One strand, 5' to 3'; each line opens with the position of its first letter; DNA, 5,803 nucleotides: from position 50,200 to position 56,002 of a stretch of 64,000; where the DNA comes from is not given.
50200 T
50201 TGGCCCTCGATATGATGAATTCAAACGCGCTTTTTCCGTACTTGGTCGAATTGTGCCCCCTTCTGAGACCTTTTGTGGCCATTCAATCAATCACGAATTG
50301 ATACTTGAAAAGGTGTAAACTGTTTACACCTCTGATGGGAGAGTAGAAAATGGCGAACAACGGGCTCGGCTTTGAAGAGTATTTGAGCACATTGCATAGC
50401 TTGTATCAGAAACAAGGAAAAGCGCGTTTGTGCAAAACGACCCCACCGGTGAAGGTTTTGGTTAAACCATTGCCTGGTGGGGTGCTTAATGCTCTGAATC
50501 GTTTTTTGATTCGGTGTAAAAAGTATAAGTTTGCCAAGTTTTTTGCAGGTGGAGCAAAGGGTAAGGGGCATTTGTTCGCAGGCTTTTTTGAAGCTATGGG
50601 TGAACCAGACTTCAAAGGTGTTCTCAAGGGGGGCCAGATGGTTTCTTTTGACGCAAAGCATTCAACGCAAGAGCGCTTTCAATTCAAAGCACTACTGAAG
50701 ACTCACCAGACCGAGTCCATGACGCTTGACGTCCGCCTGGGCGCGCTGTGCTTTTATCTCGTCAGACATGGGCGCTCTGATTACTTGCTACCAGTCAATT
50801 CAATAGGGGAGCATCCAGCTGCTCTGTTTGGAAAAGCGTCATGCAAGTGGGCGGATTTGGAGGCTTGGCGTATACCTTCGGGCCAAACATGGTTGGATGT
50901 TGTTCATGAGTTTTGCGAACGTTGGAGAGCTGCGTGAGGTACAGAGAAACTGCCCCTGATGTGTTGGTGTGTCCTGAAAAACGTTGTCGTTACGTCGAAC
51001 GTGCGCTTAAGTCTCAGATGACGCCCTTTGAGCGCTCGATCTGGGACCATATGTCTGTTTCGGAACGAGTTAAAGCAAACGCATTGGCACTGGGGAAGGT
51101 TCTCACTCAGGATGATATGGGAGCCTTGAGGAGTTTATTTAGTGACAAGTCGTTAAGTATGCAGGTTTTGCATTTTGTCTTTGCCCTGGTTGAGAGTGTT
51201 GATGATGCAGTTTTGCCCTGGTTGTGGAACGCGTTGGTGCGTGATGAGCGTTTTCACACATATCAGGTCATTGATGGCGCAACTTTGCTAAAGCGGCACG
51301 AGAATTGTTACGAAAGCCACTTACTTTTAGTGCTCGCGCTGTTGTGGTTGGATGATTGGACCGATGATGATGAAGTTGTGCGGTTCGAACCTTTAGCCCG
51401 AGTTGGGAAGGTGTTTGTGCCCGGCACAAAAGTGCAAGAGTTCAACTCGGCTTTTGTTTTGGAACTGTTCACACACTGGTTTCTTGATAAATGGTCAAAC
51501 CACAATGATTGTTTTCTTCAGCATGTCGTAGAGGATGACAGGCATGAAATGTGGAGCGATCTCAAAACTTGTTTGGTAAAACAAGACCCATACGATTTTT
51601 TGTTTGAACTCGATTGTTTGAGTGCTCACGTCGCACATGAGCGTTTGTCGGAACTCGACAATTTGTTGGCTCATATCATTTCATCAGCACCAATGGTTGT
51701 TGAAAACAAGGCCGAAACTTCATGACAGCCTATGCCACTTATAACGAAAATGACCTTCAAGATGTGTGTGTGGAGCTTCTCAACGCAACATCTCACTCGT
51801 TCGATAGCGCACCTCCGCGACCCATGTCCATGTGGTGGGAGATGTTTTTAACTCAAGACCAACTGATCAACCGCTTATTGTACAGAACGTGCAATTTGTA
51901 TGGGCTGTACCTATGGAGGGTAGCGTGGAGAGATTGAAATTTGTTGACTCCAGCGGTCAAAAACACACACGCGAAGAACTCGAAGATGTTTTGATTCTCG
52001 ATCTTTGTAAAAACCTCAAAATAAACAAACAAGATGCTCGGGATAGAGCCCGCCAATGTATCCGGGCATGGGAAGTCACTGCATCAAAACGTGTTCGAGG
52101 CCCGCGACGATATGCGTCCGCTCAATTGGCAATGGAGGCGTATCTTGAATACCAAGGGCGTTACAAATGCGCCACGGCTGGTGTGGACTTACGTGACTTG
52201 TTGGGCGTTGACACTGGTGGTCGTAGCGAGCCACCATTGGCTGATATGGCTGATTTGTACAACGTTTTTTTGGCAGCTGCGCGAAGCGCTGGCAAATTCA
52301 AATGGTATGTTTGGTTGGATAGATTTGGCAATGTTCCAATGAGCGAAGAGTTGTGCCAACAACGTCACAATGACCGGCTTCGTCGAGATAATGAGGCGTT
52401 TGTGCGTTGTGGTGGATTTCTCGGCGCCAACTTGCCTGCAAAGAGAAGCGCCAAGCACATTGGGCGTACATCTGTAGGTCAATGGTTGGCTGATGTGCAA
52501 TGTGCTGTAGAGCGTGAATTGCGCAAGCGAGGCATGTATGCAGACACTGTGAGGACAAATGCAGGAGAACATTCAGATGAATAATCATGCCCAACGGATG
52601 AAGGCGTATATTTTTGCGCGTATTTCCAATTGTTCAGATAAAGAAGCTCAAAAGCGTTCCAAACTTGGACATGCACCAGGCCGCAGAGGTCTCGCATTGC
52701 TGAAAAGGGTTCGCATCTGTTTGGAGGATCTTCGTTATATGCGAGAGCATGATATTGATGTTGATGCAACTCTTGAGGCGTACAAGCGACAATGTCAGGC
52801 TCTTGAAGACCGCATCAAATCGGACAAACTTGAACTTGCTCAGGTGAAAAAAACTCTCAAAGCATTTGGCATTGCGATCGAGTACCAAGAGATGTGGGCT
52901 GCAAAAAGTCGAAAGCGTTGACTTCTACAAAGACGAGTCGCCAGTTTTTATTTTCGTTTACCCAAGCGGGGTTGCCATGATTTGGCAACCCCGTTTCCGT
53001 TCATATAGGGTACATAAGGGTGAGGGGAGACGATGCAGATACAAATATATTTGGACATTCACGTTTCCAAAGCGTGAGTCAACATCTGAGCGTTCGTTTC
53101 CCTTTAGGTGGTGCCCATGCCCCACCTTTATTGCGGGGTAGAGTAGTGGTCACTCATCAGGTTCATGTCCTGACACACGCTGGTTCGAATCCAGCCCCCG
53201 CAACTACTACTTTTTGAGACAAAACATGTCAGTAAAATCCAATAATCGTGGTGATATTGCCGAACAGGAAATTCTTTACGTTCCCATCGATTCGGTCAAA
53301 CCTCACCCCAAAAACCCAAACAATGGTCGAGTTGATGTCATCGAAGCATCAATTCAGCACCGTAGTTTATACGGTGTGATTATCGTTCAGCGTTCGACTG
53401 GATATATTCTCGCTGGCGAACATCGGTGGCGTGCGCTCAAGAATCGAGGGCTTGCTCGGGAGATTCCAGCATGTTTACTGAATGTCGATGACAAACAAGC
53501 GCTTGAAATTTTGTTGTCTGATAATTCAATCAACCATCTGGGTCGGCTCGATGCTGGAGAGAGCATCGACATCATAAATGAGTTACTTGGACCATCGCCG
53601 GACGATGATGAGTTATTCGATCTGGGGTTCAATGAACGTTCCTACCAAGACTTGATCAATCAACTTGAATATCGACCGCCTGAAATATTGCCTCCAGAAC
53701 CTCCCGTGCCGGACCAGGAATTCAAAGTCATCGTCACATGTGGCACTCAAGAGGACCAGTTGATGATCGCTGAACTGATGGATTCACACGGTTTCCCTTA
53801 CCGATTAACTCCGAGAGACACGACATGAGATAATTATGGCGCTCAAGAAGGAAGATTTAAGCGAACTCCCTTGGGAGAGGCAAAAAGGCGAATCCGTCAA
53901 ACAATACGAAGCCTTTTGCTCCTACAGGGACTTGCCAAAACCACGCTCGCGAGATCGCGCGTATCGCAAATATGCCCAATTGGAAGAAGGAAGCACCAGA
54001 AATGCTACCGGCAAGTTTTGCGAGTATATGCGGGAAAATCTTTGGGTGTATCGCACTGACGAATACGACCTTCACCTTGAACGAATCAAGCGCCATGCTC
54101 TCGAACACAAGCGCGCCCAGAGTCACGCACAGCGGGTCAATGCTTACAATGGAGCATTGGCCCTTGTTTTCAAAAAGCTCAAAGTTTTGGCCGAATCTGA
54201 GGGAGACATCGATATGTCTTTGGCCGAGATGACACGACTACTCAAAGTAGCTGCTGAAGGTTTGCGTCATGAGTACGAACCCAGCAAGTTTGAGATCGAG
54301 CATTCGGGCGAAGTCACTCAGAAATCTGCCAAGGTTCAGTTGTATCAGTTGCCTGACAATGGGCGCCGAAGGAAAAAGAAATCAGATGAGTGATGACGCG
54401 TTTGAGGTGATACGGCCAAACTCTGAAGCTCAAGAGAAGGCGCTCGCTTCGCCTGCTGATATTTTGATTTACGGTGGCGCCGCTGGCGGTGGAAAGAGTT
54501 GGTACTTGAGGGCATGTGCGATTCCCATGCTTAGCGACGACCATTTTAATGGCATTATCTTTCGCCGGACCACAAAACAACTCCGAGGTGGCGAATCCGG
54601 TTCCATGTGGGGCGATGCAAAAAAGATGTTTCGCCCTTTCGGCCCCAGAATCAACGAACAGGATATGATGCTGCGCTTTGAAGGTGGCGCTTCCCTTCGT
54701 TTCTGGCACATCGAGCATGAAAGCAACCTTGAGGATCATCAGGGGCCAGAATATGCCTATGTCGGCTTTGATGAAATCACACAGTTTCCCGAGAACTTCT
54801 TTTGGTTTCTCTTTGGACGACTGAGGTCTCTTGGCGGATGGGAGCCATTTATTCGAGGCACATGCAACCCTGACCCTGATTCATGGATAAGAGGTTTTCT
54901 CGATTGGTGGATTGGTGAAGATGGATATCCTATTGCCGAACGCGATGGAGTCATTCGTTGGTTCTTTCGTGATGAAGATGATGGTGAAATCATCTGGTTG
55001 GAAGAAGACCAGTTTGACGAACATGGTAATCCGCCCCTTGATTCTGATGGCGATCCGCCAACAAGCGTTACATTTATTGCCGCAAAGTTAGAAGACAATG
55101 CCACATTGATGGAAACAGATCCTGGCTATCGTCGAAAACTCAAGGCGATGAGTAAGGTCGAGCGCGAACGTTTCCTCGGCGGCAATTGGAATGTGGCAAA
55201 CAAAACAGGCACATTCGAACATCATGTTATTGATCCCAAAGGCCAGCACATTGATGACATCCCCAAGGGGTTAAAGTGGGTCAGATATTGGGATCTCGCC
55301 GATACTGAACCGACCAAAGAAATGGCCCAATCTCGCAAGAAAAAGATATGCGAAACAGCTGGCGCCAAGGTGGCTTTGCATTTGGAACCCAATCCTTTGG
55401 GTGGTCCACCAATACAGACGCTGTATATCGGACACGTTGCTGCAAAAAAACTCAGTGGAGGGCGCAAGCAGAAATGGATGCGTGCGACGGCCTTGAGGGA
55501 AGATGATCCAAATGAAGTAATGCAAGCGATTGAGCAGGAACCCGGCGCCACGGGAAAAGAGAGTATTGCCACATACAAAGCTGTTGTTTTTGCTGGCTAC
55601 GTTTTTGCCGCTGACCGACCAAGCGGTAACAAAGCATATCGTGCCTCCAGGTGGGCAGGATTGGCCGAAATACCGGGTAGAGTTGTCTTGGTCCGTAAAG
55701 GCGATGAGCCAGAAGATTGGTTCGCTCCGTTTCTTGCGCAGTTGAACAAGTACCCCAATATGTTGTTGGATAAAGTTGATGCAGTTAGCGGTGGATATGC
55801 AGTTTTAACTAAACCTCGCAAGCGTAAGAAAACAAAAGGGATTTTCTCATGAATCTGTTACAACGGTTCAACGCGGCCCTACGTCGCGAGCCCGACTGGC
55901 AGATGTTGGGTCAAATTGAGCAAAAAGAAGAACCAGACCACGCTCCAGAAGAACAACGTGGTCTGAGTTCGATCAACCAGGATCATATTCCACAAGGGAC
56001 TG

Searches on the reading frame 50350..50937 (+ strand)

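Call 14: search_protein_families(library=phrogs, proteins=[window:50350-50937:+], max_evalue=0.001)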
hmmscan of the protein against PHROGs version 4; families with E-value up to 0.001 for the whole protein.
window:50350-50937:+ (195 aa): 1 family
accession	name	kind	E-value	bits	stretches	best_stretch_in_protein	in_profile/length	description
phrog_843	-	DNA, RNA and nucleotide metabolism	4.3e-19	69.8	1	70-186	43-161/177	Holliday junction resolvase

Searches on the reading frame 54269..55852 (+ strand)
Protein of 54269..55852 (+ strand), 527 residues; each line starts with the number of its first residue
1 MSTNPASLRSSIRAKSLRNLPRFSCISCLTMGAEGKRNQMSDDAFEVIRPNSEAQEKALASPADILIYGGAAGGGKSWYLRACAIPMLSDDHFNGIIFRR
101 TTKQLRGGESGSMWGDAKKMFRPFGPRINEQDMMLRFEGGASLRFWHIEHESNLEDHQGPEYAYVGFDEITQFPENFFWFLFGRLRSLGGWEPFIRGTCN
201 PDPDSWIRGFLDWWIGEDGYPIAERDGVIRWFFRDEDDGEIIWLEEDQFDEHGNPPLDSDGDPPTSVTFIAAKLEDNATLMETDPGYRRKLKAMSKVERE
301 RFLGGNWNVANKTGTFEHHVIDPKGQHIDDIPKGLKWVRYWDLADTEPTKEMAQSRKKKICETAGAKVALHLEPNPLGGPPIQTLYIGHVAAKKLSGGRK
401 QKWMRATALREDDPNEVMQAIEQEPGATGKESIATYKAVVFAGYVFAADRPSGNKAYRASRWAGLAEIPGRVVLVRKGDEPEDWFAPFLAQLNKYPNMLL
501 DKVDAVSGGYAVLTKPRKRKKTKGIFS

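Call 14: search_protein_families(library=phrogs, proteins=[window:54269-55852:+], max_evalue=0.001)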
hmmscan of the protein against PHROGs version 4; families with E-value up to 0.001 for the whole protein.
window:54269-55852:+ (527 aa): 6 families
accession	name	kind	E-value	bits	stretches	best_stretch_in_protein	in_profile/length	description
phrog_979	-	head and packaging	1.2e-111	375.4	1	38-521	141-607/642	terminase large subunit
phrog_9526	-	head and packaging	4.4e-50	171.7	1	45-307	5-270/280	terminase large subunit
phrog_2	-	head and packaging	1.4e-15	58.1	1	46-344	262-489/807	terminase large subunit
phrog_9453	-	head and packaging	8e-11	43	1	326-517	19-214/233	terminase large subunit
phrog_12171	-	head and packaging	2e-07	32.1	1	419-524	7-106/110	terminase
phrog_170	-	other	2e-06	28.5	1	33-118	58-143/323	PhoH-like phosphate starvation-inducible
